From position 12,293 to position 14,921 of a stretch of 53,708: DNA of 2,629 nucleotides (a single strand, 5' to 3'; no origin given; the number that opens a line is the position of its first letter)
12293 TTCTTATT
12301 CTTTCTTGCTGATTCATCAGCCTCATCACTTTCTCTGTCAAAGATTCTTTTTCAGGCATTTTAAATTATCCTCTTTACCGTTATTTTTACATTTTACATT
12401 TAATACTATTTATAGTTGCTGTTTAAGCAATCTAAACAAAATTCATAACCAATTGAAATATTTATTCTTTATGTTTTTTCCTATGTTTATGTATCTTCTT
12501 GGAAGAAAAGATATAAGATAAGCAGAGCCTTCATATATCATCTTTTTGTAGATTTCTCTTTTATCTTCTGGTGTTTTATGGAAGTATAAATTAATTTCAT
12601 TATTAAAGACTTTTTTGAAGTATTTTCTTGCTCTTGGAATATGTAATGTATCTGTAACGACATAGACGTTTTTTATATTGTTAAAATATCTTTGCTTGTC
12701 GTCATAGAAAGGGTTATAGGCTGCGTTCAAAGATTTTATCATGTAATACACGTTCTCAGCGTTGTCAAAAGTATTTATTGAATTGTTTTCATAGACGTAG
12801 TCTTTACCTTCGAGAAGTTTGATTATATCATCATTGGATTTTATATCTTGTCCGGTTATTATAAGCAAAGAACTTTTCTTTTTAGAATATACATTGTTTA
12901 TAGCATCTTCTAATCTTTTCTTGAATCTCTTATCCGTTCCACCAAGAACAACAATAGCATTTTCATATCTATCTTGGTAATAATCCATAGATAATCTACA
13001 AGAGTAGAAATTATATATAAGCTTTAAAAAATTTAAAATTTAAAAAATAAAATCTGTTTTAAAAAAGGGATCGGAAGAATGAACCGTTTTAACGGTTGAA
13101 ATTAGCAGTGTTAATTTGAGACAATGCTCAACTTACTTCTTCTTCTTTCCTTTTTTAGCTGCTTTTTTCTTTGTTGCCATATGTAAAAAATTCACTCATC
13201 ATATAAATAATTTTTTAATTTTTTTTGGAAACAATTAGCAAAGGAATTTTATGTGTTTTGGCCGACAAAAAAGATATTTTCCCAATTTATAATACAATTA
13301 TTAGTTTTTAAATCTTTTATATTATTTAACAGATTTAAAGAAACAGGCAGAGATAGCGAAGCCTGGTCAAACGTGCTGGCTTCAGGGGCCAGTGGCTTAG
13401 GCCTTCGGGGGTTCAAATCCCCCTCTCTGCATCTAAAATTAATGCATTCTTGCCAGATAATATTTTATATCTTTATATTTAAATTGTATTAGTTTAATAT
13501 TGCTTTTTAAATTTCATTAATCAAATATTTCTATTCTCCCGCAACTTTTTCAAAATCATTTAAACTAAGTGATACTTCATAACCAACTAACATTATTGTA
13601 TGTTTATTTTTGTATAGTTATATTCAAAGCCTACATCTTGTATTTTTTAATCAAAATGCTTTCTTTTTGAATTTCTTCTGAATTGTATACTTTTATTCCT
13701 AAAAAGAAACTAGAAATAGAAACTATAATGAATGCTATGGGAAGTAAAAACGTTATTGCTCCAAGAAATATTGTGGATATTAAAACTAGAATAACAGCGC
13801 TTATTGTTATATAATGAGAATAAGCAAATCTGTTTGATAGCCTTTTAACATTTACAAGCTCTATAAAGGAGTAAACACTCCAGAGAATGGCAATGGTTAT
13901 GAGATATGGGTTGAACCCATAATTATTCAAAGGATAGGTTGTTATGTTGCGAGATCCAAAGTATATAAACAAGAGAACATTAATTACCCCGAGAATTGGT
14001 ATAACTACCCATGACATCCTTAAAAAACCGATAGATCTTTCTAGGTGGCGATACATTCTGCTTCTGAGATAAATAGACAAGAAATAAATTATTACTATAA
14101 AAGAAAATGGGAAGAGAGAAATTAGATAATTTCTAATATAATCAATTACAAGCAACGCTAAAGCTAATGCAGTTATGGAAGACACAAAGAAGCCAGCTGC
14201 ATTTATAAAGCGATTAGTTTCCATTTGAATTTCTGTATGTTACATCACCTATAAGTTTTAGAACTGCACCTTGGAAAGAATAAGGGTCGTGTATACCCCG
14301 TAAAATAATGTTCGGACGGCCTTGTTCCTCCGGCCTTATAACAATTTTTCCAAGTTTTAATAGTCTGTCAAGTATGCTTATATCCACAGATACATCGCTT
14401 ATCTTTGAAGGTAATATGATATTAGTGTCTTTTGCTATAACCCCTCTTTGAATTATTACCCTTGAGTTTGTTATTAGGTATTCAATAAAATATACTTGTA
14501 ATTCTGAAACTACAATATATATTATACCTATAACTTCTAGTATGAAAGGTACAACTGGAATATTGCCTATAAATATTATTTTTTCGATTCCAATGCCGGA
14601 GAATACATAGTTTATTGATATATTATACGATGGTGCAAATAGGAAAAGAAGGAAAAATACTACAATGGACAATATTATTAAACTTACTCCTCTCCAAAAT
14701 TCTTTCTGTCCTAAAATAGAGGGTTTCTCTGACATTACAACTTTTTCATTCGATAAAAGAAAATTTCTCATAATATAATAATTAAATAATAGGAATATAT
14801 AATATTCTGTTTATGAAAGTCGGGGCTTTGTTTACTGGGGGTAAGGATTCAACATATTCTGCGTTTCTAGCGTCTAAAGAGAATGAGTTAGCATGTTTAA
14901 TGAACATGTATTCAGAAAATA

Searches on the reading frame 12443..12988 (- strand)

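Call 38: search_protein_families(library=pfam, proteins=[window:12443-12988:-], max_evalue=0.001)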
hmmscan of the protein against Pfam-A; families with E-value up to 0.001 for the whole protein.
window:12443-12988:- (181 aa): 1 family
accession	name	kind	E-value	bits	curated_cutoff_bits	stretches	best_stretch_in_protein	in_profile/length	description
PF02698.23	DUF218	-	1.8e-12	47.8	27.6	1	11-128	2-104/133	DUF218 domain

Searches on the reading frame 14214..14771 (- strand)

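Call 38: search_protein_families(library=pfam, proteins=[window:14214-14771:-], max_evalue=0.001)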
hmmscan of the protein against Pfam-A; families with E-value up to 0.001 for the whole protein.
window:14214-14771:- (185 aa): 1 family
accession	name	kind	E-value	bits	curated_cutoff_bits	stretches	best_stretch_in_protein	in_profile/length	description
PF03703.20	bPH_2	-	4.4e-11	43.3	22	1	94-164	2-72/78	Bacterial PH domain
